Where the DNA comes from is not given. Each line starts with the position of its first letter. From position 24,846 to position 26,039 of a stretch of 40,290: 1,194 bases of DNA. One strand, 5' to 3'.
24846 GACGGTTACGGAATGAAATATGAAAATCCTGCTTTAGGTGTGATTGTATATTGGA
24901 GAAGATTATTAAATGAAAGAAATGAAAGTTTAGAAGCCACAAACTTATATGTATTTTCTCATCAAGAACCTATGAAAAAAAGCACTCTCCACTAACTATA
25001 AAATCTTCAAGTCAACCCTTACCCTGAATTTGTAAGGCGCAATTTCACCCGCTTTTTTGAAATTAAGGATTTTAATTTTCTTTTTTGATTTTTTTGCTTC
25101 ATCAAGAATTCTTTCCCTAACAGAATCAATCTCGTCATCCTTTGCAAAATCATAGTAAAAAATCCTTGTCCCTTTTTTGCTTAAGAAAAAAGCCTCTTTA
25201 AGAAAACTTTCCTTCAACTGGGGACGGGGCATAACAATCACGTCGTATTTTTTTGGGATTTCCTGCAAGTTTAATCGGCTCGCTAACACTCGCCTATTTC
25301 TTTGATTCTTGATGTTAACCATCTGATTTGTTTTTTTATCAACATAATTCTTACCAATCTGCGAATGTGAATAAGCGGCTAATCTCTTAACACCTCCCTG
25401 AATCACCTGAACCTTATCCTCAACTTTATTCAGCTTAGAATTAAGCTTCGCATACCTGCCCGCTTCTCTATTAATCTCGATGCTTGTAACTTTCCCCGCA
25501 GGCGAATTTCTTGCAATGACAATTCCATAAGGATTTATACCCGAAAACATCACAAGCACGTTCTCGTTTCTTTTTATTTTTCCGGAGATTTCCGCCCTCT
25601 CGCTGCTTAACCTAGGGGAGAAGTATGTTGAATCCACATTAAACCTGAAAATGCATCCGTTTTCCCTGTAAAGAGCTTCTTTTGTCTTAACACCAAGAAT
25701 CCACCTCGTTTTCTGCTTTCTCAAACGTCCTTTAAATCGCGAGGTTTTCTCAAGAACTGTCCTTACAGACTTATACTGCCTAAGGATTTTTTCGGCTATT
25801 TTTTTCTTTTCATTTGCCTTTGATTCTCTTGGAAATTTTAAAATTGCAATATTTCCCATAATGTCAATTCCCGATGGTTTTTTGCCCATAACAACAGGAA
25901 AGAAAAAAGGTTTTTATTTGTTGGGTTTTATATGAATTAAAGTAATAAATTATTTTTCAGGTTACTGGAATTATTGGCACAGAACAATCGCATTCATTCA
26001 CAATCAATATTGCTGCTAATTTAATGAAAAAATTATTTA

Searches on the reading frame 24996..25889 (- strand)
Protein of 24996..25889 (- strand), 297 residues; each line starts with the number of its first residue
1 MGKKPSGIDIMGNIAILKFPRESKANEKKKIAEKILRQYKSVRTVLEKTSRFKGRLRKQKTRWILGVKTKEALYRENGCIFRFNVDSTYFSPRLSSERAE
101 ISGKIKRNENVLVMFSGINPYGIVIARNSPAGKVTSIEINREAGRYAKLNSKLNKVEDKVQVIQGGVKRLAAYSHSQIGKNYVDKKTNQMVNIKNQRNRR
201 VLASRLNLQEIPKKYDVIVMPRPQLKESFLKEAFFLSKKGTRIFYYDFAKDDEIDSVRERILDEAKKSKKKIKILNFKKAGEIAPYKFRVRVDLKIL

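Call 20: search_protein_families(library=pfam, proteins=[window:24996-25889:-])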
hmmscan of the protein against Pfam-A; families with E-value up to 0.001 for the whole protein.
window:24996-25889:- (297 aa): 3 families
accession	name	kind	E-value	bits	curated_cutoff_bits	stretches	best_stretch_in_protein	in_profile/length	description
PF02475.24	TRM5-TYW2_MTfase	-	1.7e-32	113.1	28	2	74-171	3-100/164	TRM5/TYW2 methyltransferase domain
PF25133.1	TYW2_N_2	-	1.9e-09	38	27.7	1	5-68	18-78/79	TYW2 N-terminal domain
PF09445.16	Methyltransf_15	-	0.00059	19.9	22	0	112-224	5-81/165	RNA cap guanine-N2 methyltransferase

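Call 106: find_homologous_proteins(query=window:24999-25889:-, max_evalue=1e-30)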
Query window:24999-25889:- (297 aa): 2850 proteins with E <= 1e-30 among 4239 candidates; the best 120 are listed.
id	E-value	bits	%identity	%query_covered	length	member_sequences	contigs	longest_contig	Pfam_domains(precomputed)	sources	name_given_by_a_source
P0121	1.3e-177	607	100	97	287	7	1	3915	PF02475.24,PF25133.2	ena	-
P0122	3.8e-122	425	94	70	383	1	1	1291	PF02475.24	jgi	-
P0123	3.3e-109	383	64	100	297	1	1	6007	PF02475.24,PF25133.2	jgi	-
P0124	2.5e-106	373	65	99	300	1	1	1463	PF02475.24,PF25133.2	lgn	-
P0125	6.3e-105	369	59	97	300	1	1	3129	PF13847.13,PF02475.24,PF25133.2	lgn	-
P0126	8.6e-105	368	61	99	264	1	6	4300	PF02475.24,PF25133.2,PF09445.17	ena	-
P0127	2.4e-103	363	60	99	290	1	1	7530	PF02475.24,PF25133.2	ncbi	-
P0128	2.7e-103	363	61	100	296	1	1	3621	PF02475.24,PF25133.2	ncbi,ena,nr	ncbi:MAG: hypothetical protein KKB79_03475 [Nanoarchaeota archaeon]|nr:hypothetical protein [Nanoarc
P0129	1.5e-102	361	61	100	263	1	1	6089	PF13847.13,PF02475.24,PF25133.2,PF09445.17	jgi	-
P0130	9.1e-102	358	59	99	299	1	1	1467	PF02475.24,PF25133.2,PF09445.17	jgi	-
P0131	9.8e-102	358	61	100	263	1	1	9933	PF02475.24,PF25133.2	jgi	-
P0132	1.6e-101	357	62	98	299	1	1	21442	PF02475.24,PF25133.2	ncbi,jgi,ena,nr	ncbi:hypothetical protein COU59_00700 [Candidatus Pacearchaeota archaeon CG10_big_fil_rev_8_21_14_0_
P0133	2.1e-101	357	58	97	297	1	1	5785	PF02475.24,PF25133.2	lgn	-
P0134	7.3e-101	355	59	100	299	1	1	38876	PF13847.13,PF02475.24,PF25133.2,PF09445.17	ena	-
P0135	8.5e-101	355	60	100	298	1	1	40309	PF13847.13,PF02475.24,PF25133.2,PF09445.17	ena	-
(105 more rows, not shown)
